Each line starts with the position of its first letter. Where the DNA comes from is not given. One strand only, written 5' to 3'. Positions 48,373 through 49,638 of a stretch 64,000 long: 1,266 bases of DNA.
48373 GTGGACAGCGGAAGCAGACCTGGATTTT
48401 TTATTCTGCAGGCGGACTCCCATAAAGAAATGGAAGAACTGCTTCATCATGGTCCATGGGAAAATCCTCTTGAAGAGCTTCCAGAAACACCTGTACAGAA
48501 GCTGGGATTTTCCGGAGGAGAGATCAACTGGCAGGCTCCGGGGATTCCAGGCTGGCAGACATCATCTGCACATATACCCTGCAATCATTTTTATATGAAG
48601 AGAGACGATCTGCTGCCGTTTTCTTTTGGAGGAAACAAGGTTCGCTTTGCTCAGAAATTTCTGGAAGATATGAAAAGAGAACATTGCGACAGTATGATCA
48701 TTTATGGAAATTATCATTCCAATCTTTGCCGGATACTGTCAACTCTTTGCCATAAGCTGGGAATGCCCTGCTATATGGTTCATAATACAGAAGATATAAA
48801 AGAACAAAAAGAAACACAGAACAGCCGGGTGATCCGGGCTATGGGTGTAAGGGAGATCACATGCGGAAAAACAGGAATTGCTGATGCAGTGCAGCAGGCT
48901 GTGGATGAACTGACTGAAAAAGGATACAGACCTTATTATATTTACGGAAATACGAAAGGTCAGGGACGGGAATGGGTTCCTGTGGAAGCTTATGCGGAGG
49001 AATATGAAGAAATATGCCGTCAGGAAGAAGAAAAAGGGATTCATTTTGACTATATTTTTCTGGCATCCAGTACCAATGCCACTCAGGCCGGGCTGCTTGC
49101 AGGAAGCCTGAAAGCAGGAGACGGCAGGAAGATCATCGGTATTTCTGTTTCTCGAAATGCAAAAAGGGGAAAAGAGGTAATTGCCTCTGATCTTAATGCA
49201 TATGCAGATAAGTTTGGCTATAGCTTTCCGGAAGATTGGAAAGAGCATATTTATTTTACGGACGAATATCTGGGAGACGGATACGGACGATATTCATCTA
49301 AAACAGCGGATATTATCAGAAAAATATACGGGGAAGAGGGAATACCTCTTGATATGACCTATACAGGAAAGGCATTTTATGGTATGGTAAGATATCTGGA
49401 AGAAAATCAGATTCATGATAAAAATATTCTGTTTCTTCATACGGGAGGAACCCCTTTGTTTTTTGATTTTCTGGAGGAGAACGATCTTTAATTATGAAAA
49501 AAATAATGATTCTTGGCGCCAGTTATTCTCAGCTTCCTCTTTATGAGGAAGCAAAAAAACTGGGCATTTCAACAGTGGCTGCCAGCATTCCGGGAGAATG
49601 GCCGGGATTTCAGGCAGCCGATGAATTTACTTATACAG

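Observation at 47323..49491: Unusual ATP-grasp / D-cysteine-desulfhydrase-family PLP enzyme fusion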

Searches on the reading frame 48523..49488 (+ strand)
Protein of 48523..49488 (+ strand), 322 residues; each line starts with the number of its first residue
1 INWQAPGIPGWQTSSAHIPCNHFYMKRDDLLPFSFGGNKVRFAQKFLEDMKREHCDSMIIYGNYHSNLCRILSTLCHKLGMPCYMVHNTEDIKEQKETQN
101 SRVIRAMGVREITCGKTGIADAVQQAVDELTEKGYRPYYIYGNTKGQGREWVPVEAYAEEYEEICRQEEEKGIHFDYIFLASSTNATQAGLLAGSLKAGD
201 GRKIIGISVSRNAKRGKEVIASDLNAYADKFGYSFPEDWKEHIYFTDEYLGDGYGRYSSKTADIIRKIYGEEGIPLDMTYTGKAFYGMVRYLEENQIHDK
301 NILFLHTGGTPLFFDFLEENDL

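Call 23: search_solved_structures(query=window:48523-49488:+, max_evalue=0.00001, show_alignments=3)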
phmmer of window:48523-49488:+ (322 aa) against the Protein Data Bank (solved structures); distinct sequences matched with E-value up to 0.00001: 8.
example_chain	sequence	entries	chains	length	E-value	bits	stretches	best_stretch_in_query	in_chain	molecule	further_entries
4d8t_A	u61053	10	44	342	1.5e-30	109.5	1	22-316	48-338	D-cysteine desulfhydrase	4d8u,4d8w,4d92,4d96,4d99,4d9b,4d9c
4d97_A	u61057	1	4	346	1.5e-30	109.5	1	22-316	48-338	D-cysteine desulfhydrase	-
1rqx_A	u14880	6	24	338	7.2e-29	104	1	21-313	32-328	1-aminocyclopropane-1-carboxylate deaminase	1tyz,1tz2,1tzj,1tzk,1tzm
1j0a_A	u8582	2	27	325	2.3e-27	99.1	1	22-314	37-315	1-aminocyclopropane-1-carboxylate deaminase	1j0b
7ysk_A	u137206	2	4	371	2.6e-27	98.9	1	15-316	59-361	D-Cysteine desulfhydrase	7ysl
1f2d_A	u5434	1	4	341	3.7e-25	91.8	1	22-313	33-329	1-AMINOCYCLOPROPANE-1-CARBOXYLATE DEAMINASE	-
1j0e_A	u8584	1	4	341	1.3e-24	90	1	22-313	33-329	1-aminocyclopropane-1-carboxylate deaminase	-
1j0c_A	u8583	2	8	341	2.5e-24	89.1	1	22-313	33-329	1-aminocyclopropane-1-carboxylate deaminase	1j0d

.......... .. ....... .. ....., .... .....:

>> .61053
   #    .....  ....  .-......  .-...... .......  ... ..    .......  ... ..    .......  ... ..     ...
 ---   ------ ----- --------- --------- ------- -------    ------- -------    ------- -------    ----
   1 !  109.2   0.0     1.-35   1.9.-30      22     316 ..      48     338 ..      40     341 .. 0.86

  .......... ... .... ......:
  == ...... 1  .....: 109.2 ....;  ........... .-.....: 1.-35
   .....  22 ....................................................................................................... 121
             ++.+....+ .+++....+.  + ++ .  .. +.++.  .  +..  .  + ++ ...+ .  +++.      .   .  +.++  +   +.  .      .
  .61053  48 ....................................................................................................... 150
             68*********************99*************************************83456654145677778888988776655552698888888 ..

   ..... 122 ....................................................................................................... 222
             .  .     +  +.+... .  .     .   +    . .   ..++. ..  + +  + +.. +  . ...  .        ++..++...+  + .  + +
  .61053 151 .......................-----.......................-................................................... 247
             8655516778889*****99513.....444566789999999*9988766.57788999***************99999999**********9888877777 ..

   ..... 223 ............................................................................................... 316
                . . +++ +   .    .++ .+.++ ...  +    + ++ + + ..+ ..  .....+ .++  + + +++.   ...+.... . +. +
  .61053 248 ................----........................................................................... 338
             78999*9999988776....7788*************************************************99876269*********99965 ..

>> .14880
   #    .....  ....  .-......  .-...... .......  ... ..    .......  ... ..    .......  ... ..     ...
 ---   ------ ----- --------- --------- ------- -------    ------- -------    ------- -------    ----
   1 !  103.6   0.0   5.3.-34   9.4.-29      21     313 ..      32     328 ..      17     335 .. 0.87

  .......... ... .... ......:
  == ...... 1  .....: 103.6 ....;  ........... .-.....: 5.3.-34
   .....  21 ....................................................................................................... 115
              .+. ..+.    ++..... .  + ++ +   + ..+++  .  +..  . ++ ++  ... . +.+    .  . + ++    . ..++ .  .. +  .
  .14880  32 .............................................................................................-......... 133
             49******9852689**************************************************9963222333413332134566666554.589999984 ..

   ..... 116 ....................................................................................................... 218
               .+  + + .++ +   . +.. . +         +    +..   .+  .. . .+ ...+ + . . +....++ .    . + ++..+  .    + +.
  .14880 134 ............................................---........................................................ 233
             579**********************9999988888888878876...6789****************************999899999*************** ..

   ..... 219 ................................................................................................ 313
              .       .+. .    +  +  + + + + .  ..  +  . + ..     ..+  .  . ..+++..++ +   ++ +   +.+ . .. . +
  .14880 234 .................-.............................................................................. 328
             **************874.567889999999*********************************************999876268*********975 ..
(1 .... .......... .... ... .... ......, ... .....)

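Call 35: search_protein_representatives(protein=window:48523-49488:+)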
Query: 322 residues. Proteins with E-value up to 0.001 (for the whole library): 4880; up to 1e-10: 1850; up to 1e-30: 210. The best 150 are listed.
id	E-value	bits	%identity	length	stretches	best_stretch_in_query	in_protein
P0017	1.2e-214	727.8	96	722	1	1-322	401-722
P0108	2.2e-110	385.1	58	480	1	20-319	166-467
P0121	5.1e-105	367.5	54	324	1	8-318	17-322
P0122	1.4e-94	333.2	52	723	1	20-319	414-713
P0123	5.4e-94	331.2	52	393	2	39-320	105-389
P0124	2.2e-89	316.1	49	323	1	21-318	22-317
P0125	4.3e-82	292.1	66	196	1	127-320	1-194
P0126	4.0e-79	282.4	47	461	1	21-321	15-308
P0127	7.6e-79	281.4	46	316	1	21-321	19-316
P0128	2.2e-78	279.9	42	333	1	18-320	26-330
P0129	5.7e-78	278.6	44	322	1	21-318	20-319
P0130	6.3e-78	278.4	47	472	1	21-318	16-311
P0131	1.9e-77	276.9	46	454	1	23-318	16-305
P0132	2.0e-77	276.8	48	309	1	21-317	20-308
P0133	4.1e-77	275.8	46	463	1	17-317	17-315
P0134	1.3e-76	274.1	43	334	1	17-320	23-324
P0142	1.4e-72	260.8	45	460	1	22-317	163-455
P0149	1.2e-69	251.2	45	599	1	20-318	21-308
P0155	1.5e-66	241.0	42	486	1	21-316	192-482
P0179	1.5e-58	214.7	41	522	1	21-315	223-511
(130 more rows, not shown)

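Call 36: search_protein_families(library=pfam, proteins=[P0121, P0124, P0126, P0130, P0142, P0155, P0149, P0179, P0123], max_evalue=0.001)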
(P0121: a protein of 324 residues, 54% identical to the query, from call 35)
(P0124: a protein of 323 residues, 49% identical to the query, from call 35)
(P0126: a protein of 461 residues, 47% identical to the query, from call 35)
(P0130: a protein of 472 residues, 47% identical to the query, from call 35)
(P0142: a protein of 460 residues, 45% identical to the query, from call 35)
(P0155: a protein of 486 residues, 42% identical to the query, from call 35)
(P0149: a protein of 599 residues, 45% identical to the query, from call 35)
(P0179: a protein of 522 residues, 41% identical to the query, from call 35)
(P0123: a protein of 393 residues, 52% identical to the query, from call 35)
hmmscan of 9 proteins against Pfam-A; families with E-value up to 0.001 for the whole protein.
P0121 (324 aa): 1 family
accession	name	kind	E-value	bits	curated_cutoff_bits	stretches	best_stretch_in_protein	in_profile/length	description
PF00291.31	PALP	-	5.1e-18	65.9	35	1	9-312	5-295/295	Pyridoxal-phosphate dependent enzyme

P0124 (323 aa): 1 family
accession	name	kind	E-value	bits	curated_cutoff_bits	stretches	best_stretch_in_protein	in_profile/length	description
PF00291.31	PALP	-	5.5e-30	105.2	35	1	8-307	6-295/295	Pyridoxal-phosphate dependent enzyme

P0126 (461 aa): 5 families
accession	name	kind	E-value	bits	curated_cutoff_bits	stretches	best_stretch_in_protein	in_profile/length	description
PF00291.31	PALP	-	8.8e-28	97.9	35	1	2-295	7-295/295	Pyridoxal-phosphate dependent enzyme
PF00583.31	Acetyltransf_1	-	3.6e-11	43.8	20.7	1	354-442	28-115/116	Acetyltransferase (GNAT) family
PF13508.13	Acetyltransf_7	-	1.1e-08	35.7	27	1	360-442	4-81/84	Acetyltransferase (GNAT) domain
PF13673.13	Acetyltransf_10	-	9.6e-08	32.5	23.6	1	342-442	13-106/128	Acetyltransferase (GNAT) domain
PF13302.13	Acetyltransf_3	-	1.1e-05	26.6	25.4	1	346-442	44-136/138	Acetyltransferase (GNAT) domain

P0130 (472 aa): 5 families
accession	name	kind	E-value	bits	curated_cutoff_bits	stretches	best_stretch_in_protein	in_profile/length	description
PF00291.31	PALP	-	3.5e-27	95.9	35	1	4-301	8-295/295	Pyridoxal-phosphate dependent enzyme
PF00583.31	Acetyltransf_1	-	5.2e-12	46.5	20.7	1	355-443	28-116/116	Acetyltransferase (GNAT) family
PF13508.13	Acetyltransf_7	-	1.1e-08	35.8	27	1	359-444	2-83/84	Acetyltransferase (GNAT) domain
PF13527.13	Acetyltransf_9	-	4.8e-07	30.3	25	1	348-419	29-105/127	Acetyltransferase (GNAT) domain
PF13673.13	Acetyltransf_10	-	4.8e-05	23.8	23.6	1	353-444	23-108/128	Acetyltransferase (GNAT) domain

P0142 (460 aa): 7 families
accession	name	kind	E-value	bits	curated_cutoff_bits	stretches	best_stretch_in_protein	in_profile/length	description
PF00291.31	PALP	-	4.1e-27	95.7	35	1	153-446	14-295/295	Pyridoxal-phosphate dependent enzyme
PF00583.31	Acetyltransf_1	-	1.7e-14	54.5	20.7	1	39-121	34-116/116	Acetyltransferase (GNAT) family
PF13508.13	Acetyltransf_7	-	7.9e-11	42.6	27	1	42-122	8-83/84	Acetyltransferase (GNAT) domain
PF13673.13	Acetyltransf_10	-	3.7e-09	37.1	23.6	1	53-124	42-110/128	Acetyltransferase (GNAT) domain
PF08445.16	FR47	-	7.8e-07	29.4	22.1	1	60-124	17-80/86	FR47-like protein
PF13420.13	Acetyltransf_4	-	0.00023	21.7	24.3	1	41-129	54-142/155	Acetyltransferase (GNAT) domain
PF13527.13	Acetyltransf_9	-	0.00059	20.3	25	0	3-121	7-124/127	Acetyltransferase (GNAT) domain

P0155 (486 aa): 5 families
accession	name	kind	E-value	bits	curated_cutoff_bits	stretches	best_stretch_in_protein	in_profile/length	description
PF00291.31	PALP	-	2.7e-34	119.3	35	1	179-474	6-295/295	Pyridoxal-phosphate dependent enzyme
PF13302.13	Acetyltransf_3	-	2.4e-20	74.1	25.4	1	12-146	3-138/138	Acetyltransferase (GNAT) domain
PF00583.31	Acetyltransf_1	-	5.3e-09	36.8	20.7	1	49-145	25-116/116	Acetyltransferase (GNAT) family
PF13523.12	Acetyltransf_8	-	2.9e-07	30.6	27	1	20-151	5-143/145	Acetyltransferase (GNAT) domain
PF13420.13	Acetyltransf_4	-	4.2e-05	24.1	24.3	1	13-164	1-153/155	Acetyltransferase (GNAT) domain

P0149 (599 aa): 8 families
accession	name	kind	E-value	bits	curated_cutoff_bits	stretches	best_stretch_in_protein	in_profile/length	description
PF00583.31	Acetyltransf_1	-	1.2e-34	119.5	20.7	2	353-437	32-116/116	Acetyltransferase (GNAT) family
PF00291.31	PALP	-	9.6e-24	84.7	35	1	11-298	7-295/295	Pyridoxal-phosphate dependent enzyme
PF13508.13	Acetyltransf_7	-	1.7e-20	73.6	27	2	354-438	3-83/84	Acetyltransferase (GNAT) domain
PF13673.13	Acetyltransf_10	-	2e-16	60.6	23.6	1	357-443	34-113/128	Acetyltransferase (GNAT) domain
PF08445.16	FR47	-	8.2e-15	55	22.1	2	510-578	13-77/86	FR47-like protein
PF13302.13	Acetyltransf_3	-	2.3e-11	45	25.4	1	470-579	24-138/138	Acetyltransferase (GNAT) domain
PF13527.13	Acetyltransf_9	-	3e-10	40.6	25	1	342-439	29-126/127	Acetyltransferase (GNAT) domain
PF12746.13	GNAT_acetyltran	-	4.1e-07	30.3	26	0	489-578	151-234/243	GNAT acetyltransferase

P0179 (522 aa): 2 families
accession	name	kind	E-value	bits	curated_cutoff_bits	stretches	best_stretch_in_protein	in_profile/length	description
PF02397.22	Bac_transf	-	6.7e-64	215.1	27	1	8-188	1-178/179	Bacterial sugar transferase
PF00291.31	PALP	-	2.4e-31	109.6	35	1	209-504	5-295/295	Pyridoxal-phosphate dependent enzyme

P0123 (393 aa): 2 families
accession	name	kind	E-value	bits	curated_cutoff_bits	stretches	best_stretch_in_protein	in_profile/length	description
PF00291.31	PALP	-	8.7e-24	84.8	35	1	57-377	7-295/295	Pyridoxal-phosphate dependent enzyme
PF18603.7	LAL_C2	-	4.3e-09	36.9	29.4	1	3-49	31-77/78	L-amino acid ligase C-terminal domain 2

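Call 37: list_cluster_members(proteins=[P0121, P0124, P0126, P0128, P0130, P0142, P0155, P0149, P0179, P0134])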
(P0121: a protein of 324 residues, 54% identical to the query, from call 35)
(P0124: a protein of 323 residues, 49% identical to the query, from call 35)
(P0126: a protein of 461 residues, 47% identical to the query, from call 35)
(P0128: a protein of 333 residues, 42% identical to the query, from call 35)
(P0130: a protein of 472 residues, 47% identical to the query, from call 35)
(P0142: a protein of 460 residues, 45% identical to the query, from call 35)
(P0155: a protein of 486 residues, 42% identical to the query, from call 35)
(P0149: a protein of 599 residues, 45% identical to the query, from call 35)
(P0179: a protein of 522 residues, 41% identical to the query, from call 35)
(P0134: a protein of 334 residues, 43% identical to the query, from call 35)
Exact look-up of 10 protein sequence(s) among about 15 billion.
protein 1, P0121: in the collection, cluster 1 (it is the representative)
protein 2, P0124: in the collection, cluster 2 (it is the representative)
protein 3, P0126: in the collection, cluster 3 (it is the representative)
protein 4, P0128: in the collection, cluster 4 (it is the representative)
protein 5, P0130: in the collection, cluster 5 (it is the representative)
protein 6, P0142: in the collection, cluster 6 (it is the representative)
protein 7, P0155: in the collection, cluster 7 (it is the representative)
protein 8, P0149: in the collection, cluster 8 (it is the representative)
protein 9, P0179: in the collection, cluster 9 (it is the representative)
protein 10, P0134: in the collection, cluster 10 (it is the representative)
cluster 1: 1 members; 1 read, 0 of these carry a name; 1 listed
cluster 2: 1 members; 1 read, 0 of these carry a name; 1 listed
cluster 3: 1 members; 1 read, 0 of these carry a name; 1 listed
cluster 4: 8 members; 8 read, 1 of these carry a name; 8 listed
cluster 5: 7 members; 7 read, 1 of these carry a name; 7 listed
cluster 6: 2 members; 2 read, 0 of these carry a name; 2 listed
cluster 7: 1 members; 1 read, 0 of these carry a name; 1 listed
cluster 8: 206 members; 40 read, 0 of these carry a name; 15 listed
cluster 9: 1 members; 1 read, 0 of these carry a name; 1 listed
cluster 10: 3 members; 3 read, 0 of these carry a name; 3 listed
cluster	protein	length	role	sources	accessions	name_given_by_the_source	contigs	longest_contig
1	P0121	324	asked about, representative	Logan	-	-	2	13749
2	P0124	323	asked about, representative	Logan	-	-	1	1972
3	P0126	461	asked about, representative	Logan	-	-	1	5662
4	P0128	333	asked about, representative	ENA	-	-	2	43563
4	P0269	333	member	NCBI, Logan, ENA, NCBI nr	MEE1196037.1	MAG: pyridoxal-phosphate dependent enzyme [Lachnospiraceae bacterium] | pyridoxal-phosphate dependent enzyme [Lachnospiraceae bacterium]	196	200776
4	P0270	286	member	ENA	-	-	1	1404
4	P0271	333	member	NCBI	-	-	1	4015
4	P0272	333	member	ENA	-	-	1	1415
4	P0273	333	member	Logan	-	-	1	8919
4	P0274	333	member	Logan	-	-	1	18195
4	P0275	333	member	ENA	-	-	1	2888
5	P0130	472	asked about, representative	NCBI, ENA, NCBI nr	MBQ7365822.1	MAG: pyridoxal-phosphate dependent enzyme [Spirochaetaceae bacterium] | pyridoxal-phosphate dependent enzyme [Spirochaetaceae bacterium]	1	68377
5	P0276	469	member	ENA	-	-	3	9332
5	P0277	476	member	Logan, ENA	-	-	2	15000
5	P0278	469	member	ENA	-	-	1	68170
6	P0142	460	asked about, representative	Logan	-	-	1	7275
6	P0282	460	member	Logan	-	-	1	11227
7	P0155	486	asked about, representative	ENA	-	-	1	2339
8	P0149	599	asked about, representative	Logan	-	-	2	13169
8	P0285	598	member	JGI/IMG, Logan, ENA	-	-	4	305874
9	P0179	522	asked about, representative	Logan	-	-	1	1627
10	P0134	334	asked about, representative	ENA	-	-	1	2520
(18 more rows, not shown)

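Call 38: find_encoding_contigs(protein=P0130, flank=9000, max_places=2)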
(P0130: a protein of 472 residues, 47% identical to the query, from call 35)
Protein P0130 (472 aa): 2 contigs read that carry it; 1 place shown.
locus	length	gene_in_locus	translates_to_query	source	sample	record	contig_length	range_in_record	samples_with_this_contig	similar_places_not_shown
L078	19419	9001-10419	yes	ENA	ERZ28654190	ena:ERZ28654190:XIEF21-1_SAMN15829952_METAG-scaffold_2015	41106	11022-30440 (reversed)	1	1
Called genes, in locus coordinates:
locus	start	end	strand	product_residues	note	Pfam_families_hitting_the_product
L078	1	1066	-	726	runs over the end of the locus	PF02743:dCache_1 (weak), PF00672:HAMP, PF00015:MCPsignal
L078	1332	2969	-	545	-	PF00118:Cpn60_TCP1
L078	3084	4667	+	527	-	PF01408:GFO_IDH_MocA, PF22725:GFO_IDH_MocA_C3, PF00075:RNase_H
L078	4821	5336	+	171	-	PF02357:NusG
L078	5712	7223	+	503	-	PF01943:Polysacc_synt, PF13440:Polysacc_synt_3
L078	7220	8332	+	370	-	PF01041:DegT_DnrJ_EryC1, PF01212:Beta_elim_lyase (weak)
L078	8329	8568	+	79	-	-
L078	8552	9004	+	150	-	-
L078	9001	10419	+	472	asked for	PF00291:PALP, PF00583:Acetyltransf_1, PF13527:Acetyltransf_9 (faint), PF13508:Acetyltransf_7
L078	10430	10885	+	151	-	PF00583:Acetyltransf_1, PF13673:Acetyltransf_10, PF13508:Acetyltransf_7, PF08445:FR47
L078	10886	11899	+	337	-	PF21360:PylC-like_N, PF14397:ATPgrasp_ST (faint), PF14398:ATPgrasp_YheCD (faint), PF02655:ATP-grasp_3, PF02786:CPSase_L_D2 (weak), PF08443:RimK, PF13535:ATP-grasp_4, PF15632:ATPgrasp_Ter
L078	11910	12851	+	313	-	PF13641:Glyco_tranf_2_3, PF00535:Glycos_transf_2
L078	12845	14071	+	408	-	-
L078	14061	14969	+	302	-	-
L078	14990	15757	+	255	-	PF00535:Glycos_transf_2, PF10111:Glyco_tranf_2_2, PF13641:Glyco_tranf_2_3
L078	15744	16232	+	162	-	PF00132:Hexapep (faint)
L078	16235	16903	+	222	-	PF02397:Bac_transf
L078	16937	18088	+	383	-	PF01041:DegT_DnrJ_EryC1, PF01212:Beta_elim_lyase (weak)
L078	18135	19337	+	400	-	PF00106:adh_short (faint), PF01370:Epimerase (faint), PF02719:Polysacc_synt_2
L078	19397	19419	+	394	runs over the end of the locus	PF02254:TrkA_N (faint), PF03721:UDPG_MGDP_dh_N, PF00984:UDPG_MGDP_dh, PF03720:UDPG_MGDP_dh_C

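Call 39: find_encoding_contigs(protein=P0121, flank=9000, max_places=2)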
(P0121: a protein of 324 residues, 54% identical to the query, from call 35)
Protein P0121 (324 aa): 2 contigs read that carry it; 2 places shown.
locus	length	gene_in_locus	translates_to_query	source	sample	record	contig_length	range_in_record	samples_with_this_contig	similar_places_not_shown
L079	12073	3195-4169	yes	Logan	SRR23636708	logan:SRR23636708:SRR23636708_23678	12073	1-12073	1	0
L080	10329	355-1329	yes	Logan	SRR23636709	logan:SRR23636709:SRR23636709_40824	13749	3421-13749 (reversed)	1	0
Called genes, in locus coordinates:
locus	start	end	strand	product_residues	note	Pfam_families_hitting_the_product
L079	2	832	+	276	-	?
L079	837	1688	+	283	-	PF01073:3Beta_HSD, PF01370:Epimerase, PF04321:RmlD_sub_bind, PF02719:Polysacc_synt_2, PF07993:NAD_binding_4, PF16363:GDP_Man_Dehyd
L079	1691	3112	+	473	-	PF09913:DUF2142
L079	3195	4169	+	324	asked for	PF00291:PALP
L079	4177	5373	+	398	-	PF01071:GARS_A (weak), PF02222:ATP-grasp, PF02655:ATP-grasp_3, PF02786:CPSase_L_D2, PF08443:RimK (faint), PF13535:ATP-grasp_4, PF18603:LAL_C2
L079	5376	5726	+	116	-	PF00892:EamA (faint)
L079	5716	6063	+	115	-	PF00892:EamA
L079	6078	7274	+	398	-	PF01071:GARS_A, PF02222:ATP-grasp, PF02655:ATP-grasp_3 (weak), PF02786:CPSase_L_D2, PF07478:Dala_Dala_lig_C, PF13535:ATP-grasp_4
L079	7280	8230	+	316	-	PF00535:Glycos_transf_2, PF10111:Glyco_tranf_2_2 (weak)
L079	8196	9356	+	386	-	PF01041:DegT_DnrJ_EryC1, PF00155:Aminotran_1_2, PF00266:Aminotran_5 (weak)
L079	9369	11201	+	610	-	PF13506:Glyco_transf_21 (faint), PF00535:Glycos_transf_2, PF10111:Glyco_tranf_2_2, PF13641:Glyco_tranf_2_3, PF13632:Glyco_trans_2_3 (faint), PF00535:Glycos_transf_2, PF10111:Glyco_tranf_2_2, PF13641:Glyco_tranf_2_3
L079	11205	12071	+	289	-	?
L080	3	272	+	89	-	?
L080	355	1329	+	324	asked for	PF00291:PALP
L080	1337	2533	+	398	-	PF01071:GARS_A (weak), PF02222:ATP-grasp, PF02655:ATP-grasp_3, PF02786:CPSase_L_D2, PF08443:RimK (faint), PF13535:ATP-grasp_4, PF18603:LAL_C2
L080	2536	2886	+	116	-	PF00892:EamA (faint)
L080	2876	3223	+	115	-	PF00892:EamA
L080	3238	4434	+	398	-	PF01071:GARS_A, PF02222:ATP-grasp, PF02655:ATP-grasp_3 (weak), PF02786:CPSase_L_D2, PF07478:Dala_Dala_lig_C, PF13535:ATP-grasp_4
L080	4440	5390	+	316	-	PF00535:Glycos_transf_2, PF10111:Glyco_tranf_2_2 (weak)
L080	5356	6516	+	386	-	PF01041:DegT_DnrJ_EryC1, PF00155:Aminotran_1_2, PF00266:Aminotran_5 (weak)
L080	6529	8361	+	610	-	PF13506:Glyco_transf_21 (faint), PF00535:Glycos_transf_2, PF10111:Glyco_tranf_2_2, PF13641:Glyco_tranf_2_3, PF13632:Glyco_trans_2_3 (faint), PF00535:Glycos_transf_2, PF10111:Glyco_tranf_2_2, PF13641:Glyco_tranf_2_3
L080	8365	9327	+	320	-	PF00535:Glycos_transf_2, PF10111:Glyco_tranf_2_2, PF13641:Glyco_tranf_2_3, PF13632:Glyco_trans_2_3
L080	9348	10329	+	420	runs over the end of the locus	PF00768:Peptidase_S11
